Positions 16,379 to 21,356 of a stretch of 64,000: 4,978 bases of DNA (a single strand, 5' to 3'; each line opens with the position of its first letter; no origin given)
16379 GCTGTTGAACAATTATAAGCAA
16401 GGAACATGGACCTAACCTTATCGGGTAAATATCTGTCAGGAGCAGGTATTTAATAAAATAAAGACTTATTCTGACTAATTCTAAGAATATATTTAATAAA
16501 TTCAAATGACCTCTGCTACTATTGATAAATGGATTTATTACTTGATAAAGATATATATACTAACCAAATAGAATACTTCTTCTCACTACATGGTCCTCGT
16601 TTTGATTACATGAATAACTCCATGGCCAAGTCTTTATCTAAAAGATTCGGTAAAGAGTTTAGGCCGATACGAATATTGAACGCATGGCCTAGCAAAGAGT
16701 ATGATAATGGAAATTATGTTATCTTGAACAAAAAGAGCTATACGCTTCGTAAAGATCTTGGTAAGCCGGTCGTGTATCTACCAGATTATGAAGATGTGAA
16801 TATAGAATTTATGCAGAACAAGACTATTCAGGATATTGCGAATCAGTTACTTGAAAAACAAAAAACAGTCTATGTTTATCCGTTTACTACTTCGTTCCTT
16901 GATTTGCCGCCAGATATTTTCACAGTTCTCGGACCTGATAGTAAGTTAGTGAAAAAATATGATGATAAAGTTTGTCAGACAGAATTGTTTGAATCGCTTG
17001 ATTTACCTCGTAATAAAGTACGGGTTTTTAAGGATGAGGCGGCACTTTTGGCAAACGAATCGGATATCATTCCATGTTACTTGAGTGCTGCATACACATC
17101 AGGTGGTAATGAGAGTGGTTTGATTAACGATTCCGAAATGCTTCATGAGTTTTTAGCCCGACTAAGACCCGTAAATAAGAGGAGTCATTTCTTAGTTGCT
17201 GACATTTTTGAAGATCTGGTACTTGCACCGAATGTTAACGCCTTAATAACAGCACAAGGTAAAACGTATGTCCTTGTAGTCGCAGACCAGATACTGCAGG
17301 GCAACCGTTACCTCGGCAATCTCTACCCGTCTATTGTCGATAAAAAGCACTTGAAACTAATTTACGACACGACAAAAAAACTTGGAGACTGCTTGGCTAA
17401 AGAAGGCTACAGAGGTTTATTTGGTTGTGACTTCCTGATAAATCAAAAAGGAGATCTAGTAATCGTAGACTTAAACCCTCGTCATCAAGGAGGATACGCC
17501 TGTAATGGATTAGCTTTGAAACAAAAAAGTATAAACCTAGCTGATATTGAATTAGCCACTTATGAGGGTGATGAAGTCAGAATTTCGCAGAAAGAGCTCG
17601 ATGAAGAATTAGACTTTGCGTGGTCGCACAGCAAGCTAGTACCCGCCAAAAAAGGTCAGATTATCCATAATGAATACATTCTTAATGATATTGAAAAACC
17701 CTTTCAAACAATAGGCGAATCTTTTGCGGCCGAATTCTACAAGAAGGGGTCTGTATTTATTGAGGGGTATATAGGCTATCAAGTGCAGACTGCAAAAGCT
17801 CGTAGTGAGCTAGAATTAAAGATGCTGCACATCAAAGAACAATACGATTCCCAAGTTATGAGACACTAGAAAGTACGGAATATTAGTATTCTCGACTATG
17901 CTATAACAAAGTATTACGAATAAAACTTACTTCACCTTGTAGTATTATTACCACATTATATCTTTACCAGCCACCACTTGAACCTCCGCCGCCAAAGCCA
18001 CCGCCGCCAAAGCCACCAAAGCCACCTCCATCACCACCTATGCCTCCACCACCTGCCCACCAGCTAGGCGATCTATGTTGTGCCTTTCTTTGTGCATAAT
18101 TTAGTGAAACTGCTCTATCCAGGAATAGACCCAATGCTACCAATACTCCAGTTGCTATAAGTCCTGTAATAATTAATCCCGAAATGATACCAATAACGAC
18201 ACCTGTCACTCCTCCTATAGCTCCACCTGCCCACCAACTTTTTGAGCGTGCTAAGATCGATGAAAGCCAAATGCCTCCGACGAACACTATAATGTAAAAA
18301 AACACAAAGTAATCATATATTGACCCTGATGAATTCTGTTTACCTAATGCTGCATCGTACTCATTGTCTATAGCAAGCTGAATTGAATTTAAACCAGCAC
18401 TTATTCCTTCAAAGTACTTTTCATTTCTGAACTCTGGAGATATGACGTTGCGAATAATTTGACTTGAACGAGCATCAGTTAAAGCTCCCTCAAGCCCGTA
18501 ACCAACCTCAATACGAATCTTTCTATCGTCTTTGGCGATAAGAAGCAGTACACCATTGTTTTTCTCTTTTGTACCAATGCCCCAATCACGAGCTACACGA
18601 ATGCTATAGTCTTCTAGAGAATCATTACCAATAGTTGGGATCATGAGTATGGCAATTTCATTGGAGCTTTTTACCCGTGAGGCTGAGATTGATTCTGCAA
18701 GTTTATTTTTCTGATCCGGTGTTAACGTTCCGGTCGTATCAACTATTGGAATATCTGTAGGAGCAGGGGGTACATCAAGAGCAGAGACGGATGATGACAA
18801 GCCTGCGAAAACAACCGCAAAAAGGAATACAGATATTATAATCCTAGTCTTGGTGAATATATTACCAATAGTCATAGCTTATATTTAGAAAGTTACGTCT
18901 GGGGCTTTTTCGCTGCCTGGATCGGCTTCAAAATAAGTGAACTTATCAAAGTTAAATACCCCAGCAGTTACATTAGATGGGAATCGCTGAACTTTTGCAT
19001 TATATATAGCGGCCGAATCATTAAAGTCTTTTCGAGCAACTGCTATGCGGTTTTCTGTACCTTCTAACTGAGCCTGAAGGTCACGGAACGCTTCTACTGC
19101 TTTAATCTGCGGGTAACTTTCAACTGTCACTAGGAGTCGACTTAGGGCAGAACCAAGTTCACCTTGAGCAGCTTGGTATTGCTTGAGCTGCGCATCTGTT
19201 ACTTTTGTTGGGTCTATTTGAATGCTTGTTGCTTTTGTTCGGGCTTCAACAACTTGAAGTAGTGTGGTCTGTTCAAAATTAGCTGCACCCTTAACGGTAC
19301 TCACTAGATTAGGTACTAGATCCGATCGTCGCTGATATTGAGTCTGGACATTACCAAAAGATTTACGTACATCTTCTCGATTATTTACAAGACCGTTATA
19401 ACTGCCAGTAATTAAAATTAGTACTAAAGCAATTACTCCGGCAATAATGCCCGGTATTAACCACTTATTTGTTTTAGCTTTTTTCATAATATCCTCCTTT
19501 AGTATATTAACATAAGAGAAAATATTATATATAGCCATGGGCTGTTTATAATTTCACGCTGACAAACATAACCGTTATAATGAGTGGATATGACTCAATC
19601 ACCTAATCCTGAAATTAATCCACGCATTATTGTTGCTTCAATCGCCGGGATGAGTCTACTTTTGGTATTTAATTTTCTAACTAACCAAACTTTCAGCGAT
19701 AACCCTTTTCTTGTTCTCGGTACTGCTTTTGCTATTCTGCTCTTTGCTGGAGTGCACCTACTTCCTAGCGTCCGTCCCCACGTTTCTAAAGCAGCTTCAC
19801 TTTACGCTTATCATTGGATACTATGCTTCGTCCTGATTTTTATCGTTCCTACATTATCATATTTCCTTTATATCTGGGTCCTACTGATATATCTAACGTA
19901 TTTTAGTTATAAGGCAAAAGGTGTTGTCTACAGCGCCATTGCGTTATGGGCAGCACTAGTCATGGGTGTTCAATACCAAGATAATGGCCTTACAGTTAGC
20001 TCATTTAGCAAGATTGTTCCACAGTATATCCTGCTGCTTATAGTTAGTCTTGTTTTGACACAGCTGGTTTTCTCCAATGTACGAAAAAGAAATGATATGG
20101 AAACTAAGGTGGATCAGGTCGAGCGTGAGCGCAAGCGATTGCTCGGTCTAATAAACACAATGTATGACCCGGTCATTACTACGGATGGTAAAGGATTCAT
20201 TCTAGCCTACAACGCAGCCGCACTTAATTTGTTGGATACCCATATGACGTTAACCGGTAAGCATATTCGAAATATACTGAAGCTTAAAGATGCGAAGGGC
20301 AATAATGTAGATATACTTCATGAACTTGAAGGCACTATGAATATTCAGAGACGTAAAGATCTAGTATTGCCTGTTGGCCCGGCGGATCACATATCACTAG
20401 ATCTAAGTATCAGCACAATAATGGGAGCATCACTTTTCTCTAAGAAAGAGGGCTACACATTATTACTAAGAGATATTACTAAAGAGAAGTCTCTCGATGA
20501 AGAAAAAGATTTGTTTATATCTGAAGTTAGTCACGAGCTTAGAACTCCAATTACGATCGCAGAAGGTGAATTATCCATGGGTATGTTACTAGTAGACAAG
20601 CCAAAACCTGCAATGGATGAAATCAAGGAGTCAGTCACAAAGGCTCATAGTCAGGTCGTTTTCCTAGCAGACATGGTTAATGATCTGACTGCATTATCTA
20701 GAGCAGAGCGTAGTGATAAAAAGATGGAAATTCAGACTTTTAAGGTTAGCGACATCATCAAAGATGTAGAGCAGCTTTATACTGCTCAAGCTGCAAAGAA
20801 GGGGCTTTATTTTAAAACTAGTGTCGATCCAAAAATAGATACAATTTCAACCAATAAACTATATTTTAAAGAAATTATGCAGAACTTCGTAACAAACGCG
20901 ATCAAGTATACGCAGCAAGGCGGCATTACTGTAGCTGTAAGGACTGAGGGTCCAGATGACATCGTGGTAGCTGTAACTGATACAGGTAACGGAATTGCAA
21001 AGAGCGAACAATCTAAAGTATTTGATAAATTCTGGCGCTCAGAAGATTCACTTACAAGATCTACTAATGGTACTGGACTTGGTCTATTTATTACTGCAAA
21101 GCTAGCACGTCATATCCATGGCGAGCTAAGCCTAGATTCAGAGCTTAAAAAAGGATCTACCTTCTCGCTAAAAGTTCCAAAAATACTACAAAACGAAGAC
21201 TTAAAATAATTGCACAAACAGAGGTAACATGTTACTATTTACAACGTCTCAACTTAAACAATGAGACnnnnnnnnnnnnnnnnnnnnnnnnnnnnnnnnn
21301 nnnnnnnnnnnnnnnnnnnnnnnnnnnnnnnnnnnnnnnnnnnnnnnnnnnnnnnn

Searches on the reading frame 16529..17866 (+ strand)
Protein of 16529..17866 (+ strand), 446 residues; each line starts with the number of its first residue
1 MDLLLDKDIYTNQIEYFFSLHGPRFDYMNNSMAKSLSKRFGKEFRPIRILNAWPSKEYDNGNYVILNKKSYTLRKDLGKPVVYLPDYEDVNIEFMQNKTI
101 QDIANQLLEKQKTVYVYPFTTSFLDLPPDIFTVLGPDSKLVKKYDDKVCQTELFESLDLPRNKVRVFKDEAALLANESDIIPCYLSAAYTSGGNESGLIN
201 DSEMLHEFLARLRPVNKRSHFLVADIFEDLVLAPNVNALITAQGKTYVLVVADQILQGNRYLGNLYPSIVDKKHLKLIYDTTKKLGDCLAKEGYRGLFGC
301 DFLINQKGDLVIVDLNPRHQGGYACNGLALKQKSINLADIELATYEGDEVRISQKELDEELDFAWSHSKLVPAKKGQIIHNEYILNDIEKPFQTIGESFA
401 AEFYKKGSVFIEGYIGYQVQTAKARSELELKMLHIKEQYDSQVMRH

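Call 79: search_protein_families(library=pfam, proteins=[window:16529-17866:+], max_evalue=0.01)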
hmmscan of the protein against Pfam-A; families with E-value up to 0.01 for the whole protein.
window:16529-17866:+ (446 aa): 1 family
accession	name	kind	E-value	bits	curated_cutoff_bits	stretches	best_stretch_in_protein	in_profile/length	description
PF02655.19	ATP-grasp_3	-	4.8e-09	36.9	23.2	1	218-321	56-159/160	ATP-grasp domain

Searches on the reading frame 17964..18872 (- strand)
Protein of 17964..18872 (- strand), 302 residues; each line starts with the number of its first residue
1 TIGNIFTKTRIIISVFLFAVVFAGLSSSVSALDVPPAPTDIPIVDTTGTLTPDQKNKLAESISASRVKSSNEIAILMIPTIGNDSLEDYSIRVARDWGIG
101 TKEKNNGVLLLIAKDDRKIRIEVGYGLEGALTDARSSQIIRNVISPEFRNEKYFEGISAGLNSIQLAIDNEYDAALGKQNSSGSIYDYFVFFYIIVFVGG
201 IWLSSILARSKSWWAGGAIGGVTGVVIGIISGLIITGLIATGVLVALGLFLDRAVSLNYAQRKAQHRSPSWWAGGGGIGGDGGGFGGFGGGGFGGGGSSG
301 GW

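Call 79: search_protein_families(library=pfam, proteins=[window:17964-18872:-], max_evalue=0.01)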
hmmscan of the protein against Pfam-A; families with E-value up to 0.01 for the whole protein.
window:17964-18872:- (302 aa): 1 family
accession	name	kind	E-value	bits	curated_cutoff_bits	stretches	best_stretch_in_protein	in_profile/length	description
PF04536.20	TPM_phosphatase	-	4.2e-40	137.1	22.1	1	43-165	1-123/125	TPM domain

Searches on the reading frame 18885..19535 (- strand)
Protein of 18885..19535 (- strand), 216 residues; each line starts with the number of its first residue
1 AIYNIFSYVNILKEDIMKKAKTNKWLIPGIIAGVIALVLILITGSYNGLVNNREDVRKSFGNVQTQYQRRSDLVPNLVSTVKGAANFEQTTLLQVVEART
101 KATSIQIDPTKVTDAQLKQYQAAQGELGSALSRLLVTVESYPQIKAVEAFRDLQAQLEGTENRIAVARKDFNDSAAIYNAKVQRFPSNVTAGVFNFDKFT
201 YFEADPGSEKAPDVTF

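Call 79: search_protein_families(library=pfam, proteins=[window:18885-19535:-], max_evalue=0.01)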
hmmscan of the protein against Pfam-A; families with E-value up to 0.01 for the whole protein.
window:18885-19535:- (216 aa): 1 family
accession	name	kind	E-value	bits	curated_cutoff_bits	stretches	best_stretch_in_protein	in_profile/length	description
PF04011.17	LemA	-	7.6e-53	178.8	26.2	1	60-216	2-149/149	LemA family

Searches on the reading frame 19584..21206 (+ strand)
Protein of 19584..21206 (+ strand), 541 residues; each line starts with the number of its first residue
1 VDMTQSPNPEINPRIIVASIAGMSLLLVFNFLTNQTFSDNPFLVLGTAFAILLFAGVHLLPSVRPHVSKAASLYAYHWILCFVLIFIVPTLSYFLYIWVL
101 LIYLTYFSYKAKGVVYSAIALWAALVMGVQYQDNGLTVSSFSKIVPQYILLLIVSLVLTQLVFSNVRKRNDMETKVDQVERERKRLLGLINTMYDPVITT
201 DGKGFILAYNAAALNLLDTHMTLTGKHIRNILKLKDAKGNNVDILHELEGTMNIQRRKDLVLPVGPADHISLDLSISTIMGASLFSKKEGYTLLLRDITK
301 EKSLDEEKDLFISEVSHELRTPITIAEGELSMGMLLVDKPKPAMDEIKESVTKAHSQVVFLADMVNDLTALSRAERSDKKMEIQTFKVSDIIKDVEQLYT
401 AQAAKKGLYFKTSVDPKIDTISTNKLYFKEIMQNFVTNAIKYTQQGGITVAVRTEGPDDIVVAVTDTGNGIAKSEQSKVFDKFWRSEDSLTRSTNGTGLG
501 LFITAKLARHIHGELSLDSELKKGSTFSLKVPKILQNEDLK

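Call 79: search_protein_families(library=pfam, proteins=[window:19584-21206:+], max_evalue=0.01)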
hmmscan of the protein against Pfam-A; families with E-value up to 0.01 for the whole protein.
window:19584-21206:+ (541 aa): 4 families
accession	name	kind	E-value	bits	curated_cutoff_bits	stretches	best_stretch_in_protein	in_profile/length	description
PF02518.31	HATPase_c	-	6e-25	88.3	26.4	1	428-533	6-109/111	Histidine kinase-, DNA gyrase B-, and HSP90-like ATPase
PF00512.31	HisKA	-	3.2e-09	37.2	26.9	1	308-375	2-64/66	His Kinase A (phospho-acceptor) domain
PF13581.12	HATPase_c_2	-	2.4e-05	24.8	27.4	1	422-511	30-112/127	Histidine kinase-like ATPase domain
PF24820.1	Diguanyl_cycl_sensor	-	0.0013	19.1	28.1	1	189-281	1-98/109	Diguanylate cyclase-like sensor domain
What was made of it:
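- HisKA detection works in this genome, because the kinase at 19584-21209 scores E 3e-9 (call 79).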
